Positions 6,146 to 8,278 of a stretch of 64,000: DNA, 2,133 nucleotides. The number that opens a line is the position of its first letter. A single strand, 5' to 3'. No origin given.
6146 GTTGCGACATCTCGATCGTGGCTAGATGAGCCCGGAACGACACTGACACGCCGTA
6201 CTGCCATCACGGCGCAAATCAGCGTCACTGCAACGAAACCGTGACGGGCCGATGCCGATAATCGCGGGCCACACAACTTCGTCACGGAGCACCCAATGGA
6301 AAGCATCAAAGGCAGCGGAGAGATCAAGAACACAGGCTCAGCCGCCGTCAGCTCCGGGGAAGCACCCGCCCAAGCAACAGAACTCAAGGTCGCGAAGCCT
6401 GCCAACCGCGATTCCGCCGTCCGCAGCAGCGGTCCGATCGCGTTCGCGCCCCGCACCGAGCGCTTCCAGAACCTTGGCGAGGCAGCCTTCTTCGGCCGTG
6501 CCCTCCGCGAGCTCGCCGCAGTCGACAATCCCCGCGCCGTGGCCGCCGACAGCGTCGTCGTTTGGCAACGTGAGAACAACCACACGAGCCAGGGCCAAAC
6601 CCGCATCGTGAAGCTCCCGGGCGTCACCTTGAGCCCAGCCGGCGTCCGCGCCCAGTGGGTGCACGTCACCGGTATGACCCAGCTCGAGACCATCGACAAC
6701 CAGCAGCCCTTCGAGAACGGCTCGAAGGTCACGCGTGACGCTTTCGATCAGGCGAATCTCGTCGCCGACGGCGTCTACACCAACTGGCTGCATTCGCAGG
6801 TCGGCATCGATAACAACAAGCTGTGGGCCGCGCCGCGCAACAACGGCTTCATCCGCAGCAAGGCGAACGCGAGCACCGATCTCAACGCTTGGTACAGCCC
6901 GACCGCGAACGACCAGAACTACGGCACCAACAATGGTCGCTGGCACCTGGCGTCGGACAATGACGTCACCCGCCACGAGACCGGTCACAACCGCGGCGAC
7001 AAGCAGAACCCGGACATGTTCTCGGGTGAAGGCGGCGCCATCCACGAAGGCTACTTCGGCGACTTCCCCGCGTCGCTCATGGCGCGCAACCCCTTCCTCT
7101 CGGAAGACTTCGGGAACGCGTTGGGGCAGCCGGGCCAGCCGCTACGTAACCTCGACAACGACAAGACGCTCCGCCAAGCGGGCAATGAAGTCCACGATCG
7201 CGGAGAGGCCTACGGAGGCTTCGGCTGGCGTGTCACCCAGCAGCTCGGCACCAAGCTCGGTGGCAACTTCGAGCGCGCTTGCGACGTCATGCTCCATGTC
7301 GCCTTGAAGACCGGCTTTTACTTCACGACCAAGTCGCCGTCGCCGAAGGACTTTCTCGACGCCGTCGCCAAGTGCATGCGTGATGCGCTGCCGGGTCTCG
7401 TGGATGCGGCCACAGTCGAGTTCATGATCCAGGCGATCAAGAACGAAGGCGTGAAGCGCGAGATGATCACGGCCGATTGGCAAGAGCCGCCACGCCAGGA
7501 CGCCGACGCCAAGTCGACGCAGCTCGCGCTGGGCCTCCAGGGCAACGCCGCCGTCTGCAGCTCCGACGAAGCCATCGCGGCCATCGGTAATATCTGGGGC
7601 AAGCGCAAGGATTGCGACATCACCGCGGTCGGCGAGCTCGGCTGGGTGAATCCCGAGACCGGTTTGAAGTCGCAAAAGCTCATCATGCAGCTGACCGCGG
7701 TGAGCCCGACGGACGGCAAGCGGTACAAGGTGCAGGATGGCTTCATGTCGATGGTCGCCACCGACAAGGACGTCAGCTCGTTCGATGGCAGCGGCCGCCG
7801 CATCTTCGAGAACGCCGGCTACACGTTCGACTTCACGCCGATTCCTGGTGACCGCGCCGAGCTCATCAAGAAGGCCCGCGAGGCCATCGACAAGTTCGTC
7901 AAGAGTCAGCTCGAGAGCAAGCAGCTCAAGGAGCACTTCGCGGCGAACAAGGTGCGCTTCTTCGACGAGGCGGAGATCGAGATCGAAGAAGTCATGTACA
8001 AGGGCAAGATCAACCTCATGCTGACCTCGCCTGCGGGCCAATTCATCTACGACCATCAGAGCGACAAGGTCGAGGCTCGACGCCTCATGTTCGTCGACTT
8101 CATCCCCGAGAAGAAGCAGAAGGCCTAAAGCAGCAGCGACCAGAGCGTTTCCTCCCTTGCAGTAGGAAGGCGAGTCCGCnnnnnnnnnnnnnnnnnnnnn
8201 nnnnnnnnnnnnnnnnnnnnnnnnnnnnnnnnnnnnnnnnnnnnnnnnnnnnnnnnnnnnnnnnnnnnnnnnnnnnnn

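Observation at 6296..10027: Tandem, highly diverged thermolysin-like (M4) metallopeptidase paralogs that lack signal peptides and classical propeptides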

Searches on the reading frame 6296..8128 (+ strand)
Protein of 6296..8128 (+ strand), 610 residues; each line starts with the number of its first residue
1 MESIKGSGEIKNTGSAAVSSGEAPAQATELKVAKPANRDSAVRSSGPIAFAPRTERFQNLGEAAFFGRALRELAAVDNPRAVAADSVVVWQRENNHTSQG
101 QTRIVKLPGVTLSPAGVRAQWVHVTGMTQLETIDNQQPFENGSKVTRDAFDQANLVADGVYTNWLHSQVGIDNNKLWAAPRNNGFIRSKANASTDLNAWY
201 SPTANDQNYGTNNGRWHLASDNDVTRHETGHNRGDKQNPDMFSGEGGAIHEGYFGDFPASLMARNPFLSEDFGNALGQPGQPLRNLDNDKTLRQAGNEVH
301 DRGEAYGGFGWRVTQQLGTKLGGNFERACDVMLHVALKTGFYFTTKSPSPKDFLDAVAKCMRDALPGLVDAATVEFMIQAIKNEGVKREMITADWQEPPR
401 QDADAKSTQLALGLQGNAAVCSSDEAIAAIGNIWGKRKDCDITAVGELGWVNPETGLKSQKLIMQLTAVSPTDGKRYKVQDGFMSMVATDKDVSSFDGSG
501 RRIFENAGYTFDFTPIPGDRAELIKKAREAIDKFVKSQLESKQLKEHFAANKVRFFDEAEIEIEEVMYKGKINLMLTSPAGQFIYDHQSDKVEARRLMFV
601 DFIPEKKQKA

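Call 5: search_protein_families(library=pfam, proteins=[window:6296-8128:+], max_evalue=10)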
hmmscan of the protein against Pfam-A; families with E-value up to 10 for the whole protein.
window:6296-8128:+ (610 aa): 0 families

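Call 6: search_protein_families(library=ncbifam, proteins=[window:6296-8128:+], max_evalue=10)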
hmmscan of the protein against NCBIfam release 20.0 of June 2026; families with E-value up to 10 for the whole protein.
window:6296-8128:+ (610 aa): 0 families

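Call 8: search_solved_structures(query=window:6296-8128:+, max_evalue=10, show_alignments=2)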
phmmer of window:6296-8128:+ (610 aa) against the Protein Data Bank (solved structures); distinct sequences matched with E-value up to 10: 0.

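Call 11: find_homologous_proteins(query=window:6296-8128:+)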
Query window:6296-8128:+ (610 aa): 15 proteins with E <= 0.001 among 8000 candidates.
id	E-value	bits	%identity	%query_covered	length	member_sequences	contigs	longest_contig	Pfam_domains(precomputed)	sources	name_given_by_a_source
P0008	0.0e+0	1399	100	100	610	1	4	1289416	-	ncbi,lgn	-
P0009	0.0e+0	1261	89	100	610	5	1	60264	-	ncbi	ncbi:MAG: hypothetical protein ACAI38_06850 [Myxococcota bacterium]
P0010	0.0e+0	1039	74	100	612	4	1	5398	-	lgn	-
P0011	5.8e-215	734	57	100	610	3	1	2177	-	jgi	-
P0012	1.2e-186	640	52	99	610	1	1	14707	-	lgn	-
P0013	2.8e-52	196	40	51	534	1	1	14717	-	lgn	-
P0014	3.7e-47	180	43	42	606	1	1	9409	-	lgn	-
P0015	2.6e-43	167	37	50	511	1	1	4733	-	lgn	-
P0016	5.4e-43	166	33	58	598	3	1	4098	-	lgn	-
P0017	1.1e-42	165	36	51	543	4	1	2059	-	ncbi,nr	ncbi:MAG: hypothetical protein HYU98_04610 [Deltaproteobacteria bacterium]|nr:hypothetical protein [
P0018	3.1e-42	163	43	36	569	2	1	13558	-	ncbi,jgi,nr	ncbi:MAG TPA: hypothetical protein PLZ86_01185 [bacterium]|nr:hypothetical protein [bacterium]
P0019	2.9e-41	160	41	41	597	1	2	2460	-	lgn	-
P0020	3.2e-38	150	34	50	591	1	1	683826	-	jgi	jgi:hypothetical protein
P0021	1.9e-37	147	38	51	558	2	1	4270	-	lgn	-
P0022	1.1e-35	142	34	45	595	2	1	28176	-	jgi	-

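Call 17: find_encoding_contigs(protein=P0008, flank=10000, max_places=4)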
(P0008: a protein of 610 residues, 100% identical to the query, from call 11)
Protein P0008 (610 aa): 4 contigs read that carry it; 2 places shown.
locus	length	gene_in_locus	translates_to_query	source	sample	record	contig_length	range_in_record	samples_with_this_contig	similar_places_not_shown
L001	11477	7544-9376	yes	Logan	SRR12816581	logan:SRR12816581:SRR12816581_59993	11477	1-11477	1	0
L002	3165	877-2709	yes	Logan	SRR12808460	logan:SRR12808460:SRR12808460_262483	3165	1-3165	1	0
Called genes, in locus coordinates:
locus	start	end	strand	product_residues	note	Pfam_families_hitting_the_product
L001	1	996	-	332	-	?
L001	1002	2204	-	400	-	PF00970:FAD_binding_6, PF00175:NAD_binding_1, PF00111:Fer2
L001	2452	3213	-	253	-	-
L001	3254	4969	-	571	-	-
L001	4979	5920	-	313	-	PF00754:F5_F8_type_C (weak), PF22633:F5_F8_type_C_2 (weak)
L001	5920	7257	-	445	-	-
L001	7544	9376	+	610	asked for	-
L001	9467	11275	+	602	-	-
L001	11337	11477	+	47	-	?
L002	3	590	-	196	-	?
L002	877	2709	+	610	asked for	-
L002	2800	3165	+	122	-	?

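Call 19: find_encoding_contigs(protein=P0009, flank=10000, max_places=3)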
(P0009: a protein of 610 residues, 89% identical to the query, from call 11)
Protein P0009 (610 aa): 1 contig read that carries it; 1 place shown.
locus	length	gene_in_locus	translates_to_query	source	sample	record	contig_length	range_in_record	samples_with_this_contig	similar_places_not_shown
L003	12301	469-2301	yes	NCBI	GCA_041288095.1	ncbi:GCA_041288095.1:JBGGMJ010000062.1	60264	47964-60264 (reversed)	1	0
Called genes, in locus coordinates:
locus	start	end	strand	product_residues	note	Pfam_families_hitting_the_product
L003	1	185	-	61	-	?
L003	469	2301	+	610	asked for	-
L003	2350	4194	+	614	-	-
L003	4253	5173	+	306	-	PF16811:TAtT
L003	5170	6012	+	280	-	PF12146:Hydrolase_4, PF00561:Abhydrolase_1, PF12697:Abhydrolase_6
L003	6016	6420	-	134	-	PF00293:NUDIX, PF14815:NUDIX_4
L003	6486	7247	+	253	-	PF00528:BPD_transp_1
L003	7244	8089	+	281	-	PF00528:BPD_transp_1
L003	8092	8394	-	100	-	-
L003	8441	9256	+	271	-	PF00005:ABC_tran, PF13304:AAA_21 (faint)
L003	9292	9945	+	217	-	PF01895:PhoU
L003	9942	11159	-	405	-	PF13570:Beta-prop_ACSF4, PF25293:Beta-prop_EMC1_N (faint), PF01011:PQQ (faint), PF13360:PQQ_2, PF13570:Beta-prop_ACSF4 (weak), PF13360:PQQ_2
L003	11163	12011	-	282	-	PF09976:TPR_21 (weak)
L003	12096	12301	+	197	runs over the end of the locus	-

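Call 20: find_encoding_contigs(protein=P0020, flank=10000, max_places=3)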
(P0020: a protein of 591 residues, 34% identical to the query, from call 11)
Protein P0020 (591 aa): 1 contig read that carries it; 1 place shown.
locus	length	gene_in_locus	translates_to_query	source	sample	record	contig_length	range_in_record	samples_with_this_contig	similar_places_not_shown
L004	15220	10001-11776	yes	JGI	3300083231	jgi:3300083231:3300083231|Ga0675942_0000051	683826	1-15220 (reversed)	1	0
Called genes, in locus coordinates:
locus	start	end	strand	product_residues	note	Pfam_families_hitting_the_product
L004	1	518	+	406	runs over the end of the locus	PF00962:A_deaminase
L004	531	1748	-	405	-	PF07884:VKOR, PF13098:Thioredoxin_2 (faint), PF13462:Thioredoxin_4, PF01323:DSBA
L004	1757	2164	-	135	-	PF02082:Rrf2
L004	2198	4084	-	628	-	PF03979:Sigma70_r1_1, PF00140:Sigma70_r1_2, PF04542:Sigma70_r2, PF04539:Sigma70_r3, PF04545:Sigma70_r4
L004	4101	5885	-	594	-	PF01807:Zn_ribbon_DnaG, PF08275:DNAG_N, PF01751:Toprim, PF13155:Toprim_2, PF13662:Toprim_4, PF10410:DnaB_bind (weak)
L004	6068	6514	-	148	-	PF09424:YqeY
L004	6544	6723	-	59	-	PF01165:Ribosomal_S21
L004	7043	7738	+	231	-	PF01144:CoA_trans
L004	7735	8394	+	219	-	PF01144:CoA_trans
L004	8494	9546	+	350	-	PF21579:PabTrmU54_TRAM_dom (weak), PF05958:tRNA_U5-meth_tr, PF03602:Cons_hypoth95 (weak), PF13847:Methyltransf_31 (faint), PF13649:Methyltransf_25 (weak)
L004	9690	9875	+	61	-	-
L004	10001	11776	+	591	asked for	-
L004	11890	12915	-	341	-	PF02661:Fic, PF12728:HTH_17 (weak)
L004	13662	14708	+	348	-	PF21088:MS_channel_1st (weak), PF00924:MS_channel_2nd, PF21082:MS_channel_3rd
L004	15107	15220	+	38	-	?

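Call 22: search_protein_representatives(alignment_id=A1)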
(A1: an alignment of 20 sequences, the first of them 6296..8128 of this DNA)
Query: 20 sequences, 569 profile positions. Proteins with E-value up to 0.001 (for the whole library): 2668; up to 1e-10: 370; up to 1e-30: 101. The best 150 are listed.
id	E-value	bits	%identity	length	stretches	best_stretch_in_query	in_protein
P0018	9.9e-213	724.3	-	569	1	34-569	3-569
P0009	3.2e-206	702.8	-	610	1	6-569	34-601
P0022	8.4e-201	684.9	-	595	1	31-569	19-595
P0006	2.6e-183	627.2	-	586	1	7-569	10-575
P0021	2.5e-177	607.4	-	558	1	39-568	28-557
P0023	4.0e-171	586.9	-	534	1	42-568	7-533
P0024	7.6e-169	579.4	-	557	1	48-568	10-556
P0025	6.5e-165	566.4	-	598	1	31-569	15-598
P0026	3.6e-157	540.9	-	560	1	39-569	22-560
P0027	4.7e-157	540.5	-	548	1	38-568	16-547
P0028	1.0e-156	539.4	-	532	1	47-568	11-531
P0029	2.6e-156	538.0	-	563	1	34-568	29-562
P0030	3.2e-155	534.4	-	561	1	37-568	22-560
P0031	6.2e-155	533.5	-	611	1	37-569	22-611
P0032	8.2e-154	529.8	-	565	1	38-569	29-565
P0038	1.4e-141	489.4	-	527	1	42-567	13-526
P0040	1.3e-140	486.2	-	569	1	41-569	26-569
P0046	3.5e-125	435.3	-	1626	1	38-521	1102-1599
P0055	2.6e-110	386.2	-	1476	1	36-482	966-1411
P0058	1.1e-104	367.6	-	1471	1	13-495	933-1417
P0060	9.0e-103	361.3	-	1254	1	42-487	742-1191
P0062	2.3e-101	356.6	-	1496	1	41-556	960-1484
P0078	6.3e-79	282.5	-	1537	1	43-568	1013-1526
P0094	4.1e-59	217.1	-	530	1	45-562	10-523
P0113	3.7e-35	138.0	-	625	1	152-380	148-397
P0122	3.1e-26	108.6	-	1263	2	112-296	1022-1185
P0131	3.5e-21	91.9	-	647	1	108-288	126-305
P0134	1.8e-19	86.3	-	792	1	109-288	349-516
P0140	5.5e-19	84.7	-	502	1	60-287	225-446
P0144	3.1e-18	82.2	-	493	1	107-288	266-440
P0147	4.2e-18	81.7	-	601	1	105-288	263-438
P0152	1.7e-17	79.7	-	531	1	107-288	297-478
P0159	6.4e-17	77.8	-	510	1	107-288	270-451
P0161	2.2e-16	76.1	-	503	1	107-287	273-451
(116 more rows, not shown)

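Call 24: search_protein_families(library=pfam, proteins=[P0144, P0147, P0152, P0159, P0161, P0134, P0131, P0140, P0122, P0113], max_evalue=0.01)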
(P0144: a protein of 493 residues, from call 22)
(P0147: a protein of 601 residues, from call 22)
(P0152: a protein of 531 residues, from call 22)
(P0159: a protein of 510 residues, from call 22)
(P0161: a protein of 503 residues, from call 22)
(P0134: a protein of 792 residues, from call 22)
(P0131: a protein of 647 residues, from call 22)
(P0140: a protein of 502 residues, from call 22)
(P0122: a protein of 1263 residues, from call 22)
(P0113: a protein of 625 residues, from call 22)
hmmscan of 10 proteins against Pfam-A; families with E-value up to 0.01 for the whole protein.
P0144 (493 aa): 2 families
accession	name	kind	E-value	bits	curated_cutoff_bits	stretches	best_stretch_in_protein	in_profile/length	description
PF02128.21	Peptidase_M36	-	1.7e-14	54.3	23.3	1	261-490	150-364/368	Fungalysin metallopeptidase (M36)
PF07504.19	FTP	-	0.0017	18.6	21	1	66-97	14-45/51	Fungalysin/Thermolysin Propeptide Motif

P0147 (601 aa): 4 families
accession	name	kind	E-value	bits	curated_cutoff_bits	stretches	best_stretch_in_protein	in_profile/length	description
PF02128.21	Peptidase_M36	-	1.1e-11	45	23.3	1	326-488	175-364/368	Fungalysin metallopeptidase (M36)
PF07504.19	FTP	-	4.1e-08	33.4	21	1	65-98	14-47/51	Fungalysin/Thermolysin Propeptide Motif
PF02868.21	Peptidase_M4_C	-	0.0015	18.8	24.4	1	404-482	69-159/165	Thermolysin metallopeptidase, alpha-helical domain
PF16244.11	DUF4901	-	0.0053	17.3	27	1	9-95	52-141/148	YcdB, YcdC repeated domain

P0152 (531 aa): 3 families
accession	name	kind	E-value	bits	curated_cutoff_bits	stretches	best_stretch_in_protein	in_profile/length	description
PF01447.24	Peptidase_M4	-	3e-09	37.9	22.4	1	335-393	92-144/145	Thermolysin metallopeptidase, catalytic domain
PF07504.19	FTP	-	1.9e-07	31.2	21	1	105-147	9-50/51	Fungalysin/Thermolysin Propeptide Motif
PF02128.21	Peptidase_M36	-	1.3e-05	25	23.3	1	371-474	170-293/368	Fungalysin metallopeptidase (M36)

P0159 (510 aa): 1 family
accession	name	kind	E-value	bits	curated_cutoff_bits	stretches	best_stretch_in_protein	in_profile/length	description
PF02128.21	Peptidase_M36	-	0.0001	22.1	23.3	1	334-447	175-293/368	Fungalysin metallopeptidase (M36)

P0161 (503 aa): 2 families
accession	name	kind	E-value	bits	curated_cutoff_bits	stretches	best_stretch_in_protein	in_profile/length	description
PF02128.21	Peptidase_M36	-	7.5e-13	48.8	23.3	1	341-501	177-363/368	Fungalysin metallopeptidase (M36)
PF02868.21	Peptidase_M4_C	-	0.001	19.4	24.4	1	366-501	6-164/165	Thermolysin metallopeptidase, alpha-helical domain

P0134 (792 aa): 3 families
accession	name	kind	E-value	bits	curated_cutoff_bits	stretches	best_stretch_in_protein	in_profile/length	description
PF02412.23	TSP_3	-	8.8e-45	150.5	25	6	720-755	1-36/36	Thrombospondin type 3 repeat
PF02128.21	Peptidase_M36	-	5.5e-13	49.3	23.3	1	409-566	176-364/368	Fungalysin metallopeptidase (M36)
PF07504.19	FTP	-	4.7e-07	30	21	1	146-178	14-47/51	Fungalysin/Thermolysin Propeptide Motif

P0131 (647 aa): 3 families
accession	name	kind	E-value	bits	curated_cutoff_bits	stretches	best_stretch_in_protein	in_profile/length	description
PF02412.23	TSP_3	-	1.5e-13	50.6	25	2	495-536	2-36/36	Thrombospondin type 3 repeat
PF02128.21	Peptidase_M36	-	7.9e-12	45.5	23.3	1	189-354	178-363/368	Fungalysin metallopeptidase (M36)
PF04151.21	PPC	-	2.6e-05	25.4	25.9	1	389-456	3-68/70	Bacterial pre-peptidase C-terminal domain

P0140 (502 aa): 2 families
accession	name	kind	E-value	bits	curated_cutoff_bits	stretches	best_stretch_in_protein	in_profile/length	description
PF02128.21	Peptidase_M36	-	6.6e-11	42.5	23.3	1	334-497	178-364/368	Fungalysin metallopeptidase (M36)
PF02868.21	Peptidase_M4_C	-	2.3e-08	34.5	24.4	1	359-496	7-164/165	Thermolysin metallopeptidase, alpha-helical domain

P0122 (1263 aa): 2 families
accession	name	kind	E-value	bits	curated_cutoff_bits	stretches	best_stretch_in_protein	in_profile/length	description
PF02128.21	Peptidase_M36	-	2.2e-08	34.2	23.3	1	536-632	181-301/368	Fungalysin metallopeptidase (M36)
PF13620.12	CarboxypepD_reg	-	8.7e-05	23.2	32.3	0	937-965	10-43/82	Carboxypeptidase regulatory-like domain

P0113 (625 aa): 0 families

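Call 25: search_protein_families(library=pfam, proteins=[P0046, P0055, P0058, P0062, P0078, P0060], max_evalue=0.01)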
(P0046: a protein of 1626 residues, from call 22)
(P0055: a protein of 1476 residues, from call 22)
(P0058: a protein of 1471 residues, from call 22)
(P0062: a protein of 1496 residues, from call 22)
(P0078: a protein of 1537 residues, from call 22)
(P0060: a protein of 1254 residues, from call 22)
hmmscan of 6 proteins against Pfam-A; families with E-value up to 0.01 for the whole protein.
P0046 (1626 aa): 9 families
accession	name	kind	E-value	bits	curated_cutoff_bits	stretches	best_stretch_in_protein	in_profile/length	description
PF01483.27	P_proprotein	-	3.6e-07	30.6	21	1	540-617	4-86/86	Proprotein convertase P-domain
PF17164.10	DUF5122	-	5.6e-05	23.7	27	0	439-459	1-22/36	Domain of unknown function (DUF5122) beta-propeller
PF24681.1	Kelch_KLHDC2_KLHL20_DRC7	-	0.00012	21.9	50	1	408-505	80-180/221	KLHDC2/KLHL20/DRC7 Kelch-repeats domain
PF13964.12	Kelch_6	-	0.00024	21.4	25.3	0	435-477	5-47/50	Kelch motif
PF25210.1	Kelch_FKB95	-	0.00039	20.6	70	0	452-502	52-102/268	FKB95, Kelch-repeats domain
PF01447.24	Peptidase_M4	-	0.0011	19.9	22.4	1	1199-1257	87-143/145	Thermolysin metallopeptidase, catalytic domain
PF01344.31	Kelch_1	-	0.0056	16.6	20.1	0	481-503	3-25/46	Kelch motif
PF02128.21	Peptidase_M36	-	0.0075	16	23.3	0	1245-1360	179-304/368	Fungalysin metallopeptidase (M36)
PF02868.21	Peptidase_M4_C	-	0.0081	16.5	24.4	0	1264-1320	2-59/165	Thermolysin metallopeptidase, alpha-helical domain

P0055 (1476 aa): 1 family
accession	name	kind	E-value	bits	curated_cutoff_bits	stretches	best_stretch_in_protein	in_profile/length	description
PF01447.24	Peptidase_M4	-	0.0021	19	22.4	1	1084-1121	104-141/145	Thermolysin metallopeptidase, catalytic domain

P0058 (1471 aa): 0 families

P0062 (1496 aa): 0 families

P0078 (1537 aa): 0 families

P0060 (1254 aa): 1 family
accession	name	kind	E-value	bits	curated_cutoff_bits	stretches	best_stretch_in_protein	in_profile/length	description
PF01447.24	Peptidase_M4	-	0.0016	19.3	22.4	1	846-891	95-141/145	Thermolysin metallopeptidase, catalytic domain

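Call 26: predict_structure(alignment_id=A1)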
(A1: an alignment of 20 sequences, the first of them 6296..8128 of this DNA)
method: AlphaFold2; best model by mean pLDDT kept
length: 610 residues; sequences in the alignment: 20
mean_pLDDT: 77.5   pTM: 0.77
mean pLDDT of the five models: 77.5, 77.2, 75.8, 75.7, 72.6
residues with pLDDT >= 90: 230; 70-90: 235; 50-70: 50; < 50: 95
segments of 3 or more residues with pLDDT < 50: 1-74, 271-281, 601-610
pLDDT, mean of each block of 10 residues (from residue 1): 25 24 27 28 27 34 40 59 80 82 88 87 87 87 82 93 93 83 77 70 73 69 90 86 84 93 83 39 76 83 92 98 95 96 87 95 96 98 97 91 82 90 92 86 91 94 92 91 90 87 85 85 87 79 65 72 88 84 86 71 34
secondary structure, 60 per line:
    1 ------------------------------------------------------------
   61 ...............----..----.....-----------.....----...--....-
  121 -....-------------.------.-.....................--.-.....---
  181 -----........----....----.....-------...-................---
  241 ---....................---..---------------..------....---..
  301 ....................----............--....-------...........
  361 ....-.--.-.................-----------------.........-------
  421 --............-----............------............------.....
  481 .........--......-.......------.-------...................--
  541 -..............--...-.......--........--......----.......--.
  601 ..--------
elements in order: H61-75 E86-90 E102-106 E111-113 E116-119 E122-125 H148-168 H173-177 E186-193 E198-201 E206-210 H222-237 H244-263 H292-295 H299-320 H325-336 H339-342 H350-364 H371-387 H405-413 H423-434 E440-451 E458-469 E476-489 E492-497 H499-505 H520-538 H542-555 E562-568 E571-578 E581-586 E591-597
